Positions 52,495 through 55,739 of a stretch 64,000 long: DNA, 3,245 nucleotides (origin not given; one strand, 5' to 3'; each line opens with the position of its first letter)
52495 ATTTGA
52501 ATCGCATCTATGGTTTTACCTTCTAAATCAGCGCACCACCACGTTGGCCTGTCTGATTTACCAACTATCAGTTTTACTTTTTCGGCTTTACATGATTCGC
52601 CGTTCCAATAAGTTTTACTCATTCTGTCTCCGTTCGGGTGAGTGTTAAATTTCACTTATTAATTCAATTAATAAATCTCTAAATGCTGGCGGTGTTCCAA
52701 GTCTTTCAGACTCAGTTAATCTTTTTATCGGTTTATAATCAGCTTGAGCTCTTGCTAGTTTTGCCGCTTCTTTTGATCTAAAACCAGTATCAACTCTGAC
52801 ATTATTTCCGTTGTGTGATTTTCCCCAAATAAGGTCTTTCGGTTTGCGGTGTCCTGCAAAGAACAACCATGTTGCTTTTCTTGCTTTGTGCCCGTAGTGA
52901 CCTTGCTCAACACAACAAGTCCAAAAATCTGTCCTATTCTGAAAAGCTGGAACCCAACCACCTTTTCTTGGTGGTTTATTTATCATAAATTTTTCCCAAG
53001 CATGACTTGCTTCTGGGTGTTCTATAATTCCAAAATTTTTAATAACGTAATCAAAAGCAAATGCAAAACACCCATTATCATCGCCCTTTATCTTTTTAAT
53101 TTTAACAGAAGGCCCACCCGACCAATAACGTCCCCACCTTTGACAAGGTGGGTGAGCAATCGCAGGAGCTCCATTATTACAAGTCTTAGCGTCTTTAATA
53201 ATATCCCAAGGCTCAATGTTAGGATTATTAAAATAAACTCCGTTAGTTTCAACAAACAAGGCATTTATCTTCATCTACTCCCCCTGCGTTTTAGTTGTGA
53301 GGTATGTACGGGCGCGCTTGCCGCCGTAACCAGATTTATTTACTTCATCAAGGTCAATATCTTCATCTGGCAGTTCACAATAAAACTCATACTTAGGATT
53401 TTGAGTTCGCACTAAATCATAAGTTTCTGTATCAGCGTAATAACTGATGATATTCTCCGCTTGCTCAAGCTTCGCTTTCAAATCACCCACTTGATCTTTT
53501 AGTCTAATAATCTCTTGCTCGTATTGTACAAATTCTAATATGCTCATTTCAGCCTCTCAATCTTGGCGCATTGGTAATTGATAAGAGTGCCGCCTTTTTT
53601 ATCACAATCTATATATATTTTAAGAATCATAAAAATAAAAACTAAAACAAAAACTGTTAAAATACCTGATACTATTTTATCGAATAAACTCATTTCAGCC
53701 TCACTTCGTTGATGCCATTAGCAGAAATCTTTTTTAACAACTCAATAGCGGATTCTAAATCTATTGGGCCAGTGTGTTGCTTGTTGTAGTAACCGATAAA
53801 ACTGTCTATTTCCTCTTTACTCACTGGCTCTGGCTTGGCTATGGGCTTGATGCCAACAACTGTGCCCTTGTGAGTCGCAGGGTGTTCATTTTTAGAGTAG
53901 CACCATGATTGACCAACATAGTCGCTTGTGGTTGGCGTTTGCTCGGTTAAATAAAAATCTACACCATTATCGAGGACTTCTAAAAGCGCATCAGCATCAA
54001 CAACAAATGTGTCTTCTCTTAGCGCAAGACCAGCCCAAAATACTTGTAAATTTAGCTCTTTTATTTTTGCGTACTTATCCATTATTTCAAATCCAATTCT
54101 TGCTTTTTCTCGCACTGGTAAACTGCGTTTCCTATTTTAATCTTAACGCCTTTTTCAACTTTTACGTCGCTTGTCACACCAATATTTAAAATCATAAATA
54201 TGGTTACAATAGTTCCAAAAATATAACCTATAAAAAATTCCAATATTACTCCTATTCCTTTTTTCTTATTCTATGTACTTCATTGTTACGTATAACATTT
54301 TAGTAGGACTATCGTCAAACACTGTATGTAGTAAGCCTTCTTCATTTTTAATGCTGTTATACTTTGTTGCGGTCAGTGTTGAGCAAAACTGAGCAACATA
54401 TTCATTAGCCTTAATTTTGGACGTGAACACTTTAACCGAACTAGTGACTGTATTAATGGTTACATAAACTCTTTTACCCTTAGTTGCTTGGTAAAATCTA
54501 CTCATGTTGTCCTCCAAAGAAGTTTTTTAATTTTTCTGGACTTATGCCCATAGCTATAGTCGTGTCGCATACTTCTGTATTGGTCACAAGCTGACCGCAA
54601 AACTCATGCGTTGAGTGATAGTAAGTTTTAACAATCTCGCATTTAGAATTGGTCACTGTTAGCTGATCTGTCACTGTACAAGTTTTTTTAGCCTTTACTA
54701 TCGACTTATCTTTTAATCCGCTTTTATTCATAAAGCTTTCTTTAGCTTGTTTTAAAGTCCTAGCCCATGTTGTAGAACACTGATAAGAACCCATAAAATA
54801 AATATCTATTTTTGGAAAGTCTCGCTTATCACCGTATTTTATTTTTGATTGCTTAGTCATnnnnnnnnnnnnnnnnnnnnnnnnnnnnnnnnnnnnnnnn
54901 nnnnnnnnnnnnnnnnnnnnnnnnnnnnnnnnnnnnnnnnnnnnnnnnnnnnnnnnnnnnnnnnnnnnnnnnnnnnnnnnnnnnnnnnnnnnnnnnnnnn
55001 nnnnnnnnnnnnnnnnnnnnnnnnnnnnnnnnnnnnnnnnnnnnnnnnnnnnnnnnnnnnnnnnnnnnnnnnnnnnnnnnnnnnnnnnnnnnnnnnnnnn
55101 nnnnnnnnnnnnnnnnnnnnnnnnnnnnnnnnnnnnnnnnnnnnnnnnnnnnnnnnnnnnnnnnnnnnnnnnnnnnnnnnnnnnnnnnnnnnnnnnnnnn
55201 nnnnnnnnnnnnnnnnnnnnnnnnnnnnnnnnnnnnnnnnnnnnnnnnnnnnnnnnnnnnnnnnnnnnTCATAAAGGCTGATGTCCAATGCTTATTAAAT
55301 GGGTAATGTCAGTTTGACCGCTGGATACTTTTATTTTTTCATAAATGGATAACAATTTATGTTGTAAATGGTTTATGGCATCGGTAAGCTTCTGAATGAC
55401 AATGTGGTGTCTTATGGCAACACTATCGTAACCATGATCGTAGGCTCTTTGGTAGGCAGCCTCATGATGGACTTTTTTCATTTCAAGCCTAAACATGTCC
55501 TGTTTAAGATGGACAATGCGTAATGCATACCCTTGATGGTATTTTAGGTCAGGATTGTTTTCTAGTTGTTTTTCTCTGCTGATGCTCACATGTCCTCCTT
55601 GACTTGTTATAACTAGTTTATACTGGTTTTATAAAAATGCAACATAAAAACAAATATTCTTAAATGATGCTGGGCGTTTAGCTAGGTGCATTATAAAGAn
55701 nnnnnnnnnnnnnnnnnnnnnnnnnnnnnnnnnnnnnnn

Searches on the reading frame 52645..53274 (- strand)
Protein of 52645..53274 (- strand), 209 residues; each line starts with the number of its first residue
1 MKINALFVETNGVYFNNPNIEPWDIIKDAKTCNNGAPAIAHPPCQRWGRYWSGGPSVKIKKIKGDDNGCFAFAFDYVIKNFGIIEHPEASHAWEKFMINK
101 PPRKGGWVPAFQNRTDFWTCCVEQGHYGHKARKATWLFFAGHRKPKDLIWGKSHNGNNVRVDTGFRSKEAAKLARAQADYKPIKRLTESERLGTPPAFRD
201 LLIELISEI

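Call 13: search_protein_families(library=pfam, proteins=[window:52645-53274:-])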
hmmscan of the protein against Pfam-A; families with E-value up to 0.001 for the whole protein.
window:52645-53274:- (209 aa): 0 families

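Call 27: find_related_loci(query=window:52645-53274:-, collection=viral_contigs, flank=8000)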
Query window:52645-53274:- (209 aa) in viral_contigs; peptide patterns used: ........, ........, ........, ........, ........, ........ (x = any residue, [..] = any of these).
4 stretches matched a pattern; 1 encode a relative of the query (tblastn E <= 1e-3); 1 distinct loci.
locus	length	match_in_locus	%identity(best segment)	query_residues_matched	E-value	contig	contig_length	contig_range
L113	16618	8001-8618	84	3-209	1e-114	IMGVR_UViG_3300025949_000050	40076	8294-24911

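Call 47: search_protein_families(library=phrogs, proteins=[window:52645-53274:-], max_evalue=0.001)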
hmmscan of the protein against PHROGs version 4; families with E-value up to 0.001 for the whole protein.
window:52645-53274:- (209 aa): 1 family
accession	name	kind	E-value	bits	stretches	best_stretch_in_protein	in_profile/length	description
phrog_12600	-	unknown function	6.4e-50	170.4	1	2-205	3-190/203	-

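Call 48: find_related_loci(query=window:52645-53274:-, collection=metagenome_contigs, flank=10000)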
Query window:52645-53274:- (209 aa) in metagenome_contigs; peptide patterns used: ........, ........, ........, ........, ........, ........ (x = any residue, [..] = any of these).
79 stretches matched a pattern; 2 encode a relative of the query (tblastn E <= 1e-3); 2 distinct loci.
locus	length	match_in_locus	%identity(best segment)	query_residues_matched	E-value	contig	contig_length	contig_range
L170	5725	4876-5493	84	3-209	7e-114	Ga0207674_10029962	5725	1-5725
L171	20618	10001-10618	84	3-209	2e-114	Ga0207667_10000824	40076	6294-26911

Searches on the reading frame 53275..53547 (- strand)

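Call 75: search_protein_families(library=pfam, proteins=[window:53275-53547:-], max_evalue=1)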
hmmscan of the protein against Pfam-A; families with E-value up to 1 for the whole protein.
window:53275-53547:- (90 aa): 2 families
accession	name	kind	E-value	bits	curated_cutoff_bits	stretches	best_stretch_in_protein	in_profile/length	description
PF05659.16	RPW8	-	0.066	13.3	30.4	1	10-49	55-94/139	Arabidopsis broad-spectrum mildew resistance protein RPW8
PF14389.11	Lzipper-MIP1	-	0.15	12.9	32.2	1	5-29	59-83/84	Leucine-zipper of ternary complex factor MIP1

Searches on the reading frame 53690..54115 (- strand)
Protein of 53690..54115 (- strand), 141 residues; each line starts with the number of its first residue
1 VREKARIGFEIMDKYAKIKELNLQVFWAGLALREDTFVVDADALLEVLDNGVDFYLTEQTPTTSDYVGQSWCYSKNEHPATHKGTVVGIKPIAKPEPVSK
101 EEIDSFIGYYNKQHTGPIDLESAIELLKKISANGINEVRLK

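Call 14: search_protein_families(library=phrogs, proteins=[window:53690-54115:-], max_evalue=0.01)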
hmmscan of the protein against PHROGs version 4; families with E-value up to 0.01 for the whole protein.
window:53690-54115:- (141 aa): 0 families

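Call 75: search_protein_families(library=pfam, proteins=[window:53690-54115:-], max_evalue=1)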
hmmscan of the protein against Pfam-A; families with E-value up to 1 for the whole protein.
window:53690-54115:- (141 aa): 2 families
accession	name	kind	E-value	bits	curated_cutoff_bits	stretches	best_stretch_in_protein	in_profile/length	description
PF12091.13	DUF3567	-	0.0059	17.3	25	1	4-31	28-54/89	Protein of unknown function (DUF3567)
PF22569.1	DCD_C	-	0.067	13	22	1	99-123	34-58/192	2'-deoxycytidine 5'-triphosphate deaminase (DCD), C-terminal domain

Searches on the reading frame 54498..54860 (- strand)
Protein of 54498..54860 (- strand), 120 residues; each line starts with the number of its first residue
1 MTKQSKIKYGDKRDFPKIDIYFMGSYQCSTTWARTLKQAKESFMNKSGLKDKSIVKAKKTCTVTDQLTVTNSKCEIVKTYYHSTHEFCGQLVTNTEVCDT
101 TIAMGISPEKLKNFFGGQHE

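Call 14: search_protein_families(library=phrogs, proteins=[window:54498-54860:-], max_evalue=0.01)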
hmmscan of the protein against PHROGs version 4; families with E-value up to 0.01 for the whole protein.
window:54498-54860:- (120 aa): 2 families
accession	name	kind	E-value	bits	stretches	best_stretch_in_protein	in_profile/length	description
phrog_28041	-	unknown function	7.4e-10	39.7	1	46-105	10-68/77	-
phrog_19415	-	unknown function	0.003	18.5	1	36-96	93-157/224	-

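Call 60: find_homologous_proteins(query=window:54498-54860:-, max_evalue=0.001)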
Query window:54498-54860:- (120 aa): 15 proteins with E <= 0.001 among 16 candidates.
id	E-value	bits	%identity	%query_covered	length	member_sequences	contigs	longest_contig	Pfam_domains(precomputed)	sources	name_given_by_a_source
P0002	1.9e-75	268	100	100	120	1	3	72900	-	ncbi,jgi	-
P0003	7.5e-25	105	72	63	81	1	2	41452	-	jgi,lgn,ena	jgi:hypothetical protein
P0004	4.5e-23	99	74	54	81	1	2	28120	-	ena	-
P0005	1.6e-22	98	68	63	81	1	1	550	-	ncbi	-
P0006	5.0e-19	86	62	64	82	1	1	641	-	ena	-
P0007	4.5e-14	70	69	49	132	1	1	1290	-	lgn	-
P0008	2.3e-12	65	50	60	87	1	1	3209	-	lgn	-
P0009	8.1e-11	60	66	42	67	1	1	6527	-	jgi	jgi:hypothetical protein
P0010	3.8e-9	55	51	56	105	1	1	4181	-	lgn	-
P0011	5.1e-9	54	56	49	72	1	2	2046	-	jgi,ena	jgi:hypothetical protein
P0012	8.6e-8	50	48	52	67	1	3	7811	-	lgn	-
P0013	1.3e-7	50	47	52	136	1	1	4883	-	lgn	-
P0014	1.5e-7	49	54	45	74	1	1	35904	-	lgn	-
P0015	5.4e-7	48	52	42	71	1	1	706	-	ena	-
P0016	7.9e-4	37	46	43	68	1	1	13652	-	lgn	-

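Call 62: find_encoding_contigs(protein=P0003, flank=8000, max_places=4)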
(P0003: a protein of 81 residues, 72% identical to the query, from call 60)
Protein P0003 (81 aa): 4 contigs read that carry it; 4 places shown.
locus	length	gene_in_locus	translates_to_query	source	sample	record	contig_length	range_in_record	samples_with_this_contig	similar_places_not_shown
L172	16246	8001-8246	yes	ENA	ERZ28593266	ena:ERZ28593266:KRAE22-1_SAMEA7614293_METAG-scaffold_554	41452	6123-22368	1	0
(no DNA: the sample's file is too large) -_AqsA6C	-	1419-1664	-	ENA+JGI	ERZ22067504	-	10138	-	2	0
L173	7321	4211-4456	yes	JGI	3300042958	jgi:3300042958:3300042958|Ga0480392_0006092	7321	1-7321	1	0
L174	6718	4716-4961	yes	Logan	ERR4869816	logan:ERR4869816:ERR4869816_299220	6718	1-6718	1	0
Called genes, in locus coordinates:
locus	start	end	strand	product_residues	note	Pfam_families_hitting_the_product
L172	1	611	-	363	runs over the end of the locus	-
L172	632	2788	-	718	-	-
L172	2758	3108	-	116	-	-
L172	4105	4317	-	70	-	-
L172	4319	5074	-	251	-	-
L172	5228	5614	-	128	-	-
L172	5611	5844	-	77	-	-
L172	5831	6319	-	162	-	-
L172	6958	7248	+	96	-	-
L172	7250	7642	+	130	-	-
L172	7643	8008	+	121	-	-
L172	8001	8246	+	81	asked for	-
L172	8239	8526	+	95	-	-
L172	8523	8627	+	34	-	-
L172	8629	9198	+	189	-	PF00589:Phage_integrase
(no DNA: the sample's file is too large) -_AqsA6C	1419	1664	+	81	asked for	-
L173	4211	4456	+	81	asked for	-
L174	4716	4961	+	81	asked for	-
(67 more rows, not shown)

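Call 63: find_encoding_contigs(protein=P0004, flank=8000, max_places=4)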
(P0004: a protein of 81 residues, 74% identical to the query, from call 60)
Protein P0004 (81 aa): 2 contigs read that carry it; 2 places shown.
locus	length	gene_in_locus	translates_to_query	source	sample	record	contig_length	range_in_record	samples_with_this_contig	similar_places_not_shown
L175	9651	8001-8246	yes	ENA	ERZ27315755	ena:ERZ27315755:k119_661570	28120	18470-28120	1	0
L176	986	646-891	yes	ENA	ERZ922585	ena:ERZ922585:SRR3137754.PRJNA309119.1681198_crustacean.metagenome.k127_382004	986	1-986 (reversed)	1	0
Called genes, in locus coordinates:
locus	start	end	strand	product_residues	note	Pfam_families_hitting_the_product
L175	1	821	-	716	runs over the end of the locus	-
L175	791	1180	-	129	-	-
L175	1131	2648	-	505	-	PF03237:Terminase_6N (weak)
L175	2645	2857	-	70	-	-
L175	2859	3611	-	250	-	-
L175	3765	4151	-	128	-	-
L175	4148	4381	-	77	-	-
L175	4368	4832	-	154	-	-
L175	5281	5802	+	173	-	PF07275:ArdA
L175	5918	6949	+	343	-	PF00712:DNA_pol3_beta, PF02768:DNA_pol3_beta_3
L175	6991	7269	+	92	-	-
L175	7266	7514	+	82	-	-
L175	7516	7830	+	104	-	-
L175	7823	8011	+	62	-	-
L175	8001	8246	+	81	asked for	-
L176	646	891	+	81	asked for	-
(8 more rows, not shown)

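Call 75: search_protein_families(library=pfam, proteins=[window:54498-54860:-], max_evalue=1)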
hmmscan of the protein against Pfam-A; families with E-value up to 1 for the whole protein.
window:54498-54860:- (120 aa): 2 families
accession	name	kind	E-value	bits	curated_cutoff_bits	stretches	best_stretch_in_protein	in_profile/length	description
PF14247.12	DUF4344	-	0.051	13.8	29.6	1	37-90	9-65/220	Putative metallopeptidase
PF07412.17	Geminin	-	0.052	13.7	22.2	1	1-87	1-89/197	Geminin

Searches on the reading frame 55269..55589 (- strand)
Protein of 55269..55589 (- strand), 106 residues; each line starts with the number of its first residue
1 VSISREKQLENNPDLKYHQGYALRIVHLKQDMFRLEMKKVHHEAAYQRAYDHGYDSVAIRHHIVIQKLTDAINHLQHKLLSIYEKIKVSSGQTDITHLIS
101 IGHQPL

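Call 14: search_protein_families(library=phrogs, proteins=[window:55269-55589:-], max_evalue=0.01)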
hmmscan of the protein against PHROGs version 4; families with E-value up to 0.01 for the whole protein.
window:55269-55589:- (106 aa): 1 family
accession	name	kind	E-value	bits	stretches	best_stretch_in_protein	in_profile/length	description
phrog_22403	-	unknown function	0.00098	20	1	44-94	69-119/151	-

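Call 16: find_related_loci(query=window:55269-55589:-, collection=viral_contigs, flank=4000)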
Query window:55269-55589:- (106 aa) in viral_contigs; peptide patterns used: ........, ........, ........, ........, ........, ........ (x = any residue, [..] = any of these).
6 stretches matched a pattern, but none encodes a relative of the query by tblastn (E <= 1e-3).

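Call 19: find_encoding_contigs(protein=window:55269-55589:-, flank=3000, max_places=10)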
Protein window:55269-55589:- (106 aa): 2 contigs read that carry it; 2 places shown.
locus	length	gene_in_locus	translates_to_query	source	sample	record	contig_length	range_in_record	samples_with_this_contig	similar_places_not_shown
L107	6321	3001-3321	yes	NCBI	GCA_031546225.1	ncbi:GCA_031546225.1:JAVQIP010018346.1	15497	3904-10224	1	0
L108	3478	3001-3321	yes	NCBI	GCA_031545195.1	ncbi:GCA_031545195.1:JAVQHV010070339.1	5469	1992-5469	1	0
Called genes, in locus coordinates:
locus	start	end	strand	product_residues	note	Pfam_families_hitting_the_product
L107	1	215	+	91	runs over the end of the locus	-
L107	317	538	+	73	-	-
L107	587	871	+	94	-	-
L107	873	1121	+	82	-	-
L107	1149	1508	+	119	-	-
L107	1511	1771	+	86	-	-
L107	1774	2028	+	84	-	-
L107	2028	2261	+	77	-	-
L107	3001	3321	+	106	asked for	-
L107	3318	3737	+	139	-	-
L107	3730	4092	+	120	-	-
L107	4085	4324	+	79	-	-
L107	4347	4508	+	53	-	-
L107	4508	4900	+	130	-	-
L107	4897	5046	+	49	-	-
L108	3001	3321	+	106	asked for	-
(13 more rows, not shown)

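Call 24: find_homologous_proteins(query=window:55269-55589:-, max_evalue=0.001)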
Query window:55269-55589:- (106 aa): 1 proteins with E <= 0.001 among 1 candidates.
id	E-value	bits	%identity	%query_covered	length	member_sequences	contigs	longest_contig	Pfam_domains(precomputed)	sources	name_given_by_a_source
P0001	2.5e-62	225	100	100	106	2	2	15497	-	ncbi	-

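Call 75: search_protein_families(library=pfam, proteins=[window:55269-55589:-], max_evalue=1)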
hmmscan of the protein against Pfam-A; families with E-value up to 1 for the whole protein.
window:55269-55589:- (106 aa): 1 family
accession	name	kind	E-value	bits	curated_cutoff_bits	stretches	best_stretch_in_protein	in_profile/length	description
PF22709.1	Mu_Gam-Sipho_Gp157-TOTE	-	0.016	15.5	27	1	67-95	17-45/63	Mu Gam/Sipho_Gp157-like domain of the TOTE conflict systems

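Call 91: list_cluster_members(proteins=[window:55269-55589:-, window:56329-56562:-, window:54853-55272:-, window:56562-56831:-, window:56819-57079:-, window:57082-57441:-, window:54266-54517:-, window:57469-57717:-, window:57719-58003:-, window:53690-54115:-])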
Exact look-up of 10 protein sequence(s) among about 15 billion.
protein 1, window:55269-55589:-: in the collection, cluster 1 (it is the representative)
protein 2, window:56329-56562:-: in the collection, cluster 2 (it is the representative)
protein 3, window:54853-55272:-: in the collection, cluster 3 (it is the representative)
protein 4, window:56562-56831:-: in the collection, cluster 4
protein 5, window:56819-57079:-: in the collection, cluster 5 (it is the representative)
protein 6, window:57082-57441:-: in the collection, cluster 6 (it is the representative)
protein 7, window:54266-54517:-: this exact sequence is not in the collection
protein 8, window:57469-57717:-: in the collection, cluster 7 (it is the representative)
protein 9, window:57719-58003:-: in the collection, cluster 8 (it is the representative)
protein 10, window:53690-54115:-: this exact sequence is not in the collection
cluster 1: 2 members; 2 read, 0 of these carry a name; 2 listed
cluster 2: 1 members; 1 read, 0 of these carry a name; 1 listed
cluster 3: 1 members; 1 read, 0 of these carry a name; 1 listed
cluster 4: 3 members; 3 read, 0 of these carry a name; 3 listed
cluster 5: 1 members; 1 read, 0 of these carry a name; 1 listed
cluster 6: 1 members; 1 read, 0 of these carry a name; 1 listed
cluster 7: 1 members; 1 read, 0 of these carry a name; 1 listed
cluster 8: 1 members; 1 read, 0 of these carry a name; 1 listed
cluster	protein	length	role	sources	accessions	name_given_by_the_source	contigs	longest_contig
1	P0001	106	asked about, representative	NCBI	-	-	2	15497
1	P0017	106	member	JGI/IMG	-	-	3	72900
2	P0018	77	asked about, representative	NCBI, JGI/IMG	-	-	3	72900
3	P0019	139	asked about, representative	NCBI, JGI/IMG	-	-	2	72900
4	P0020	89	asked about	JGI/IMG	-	-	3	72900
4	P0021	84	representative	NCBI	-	-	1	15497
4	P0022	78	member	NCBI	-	-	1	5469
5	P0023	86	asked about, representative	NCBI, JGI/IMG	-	-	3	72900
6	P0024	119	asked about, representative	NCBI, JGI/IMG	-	-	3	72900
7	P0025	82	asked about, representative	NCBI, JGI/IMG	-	-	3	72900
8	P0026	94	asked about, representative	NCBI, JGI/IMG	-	-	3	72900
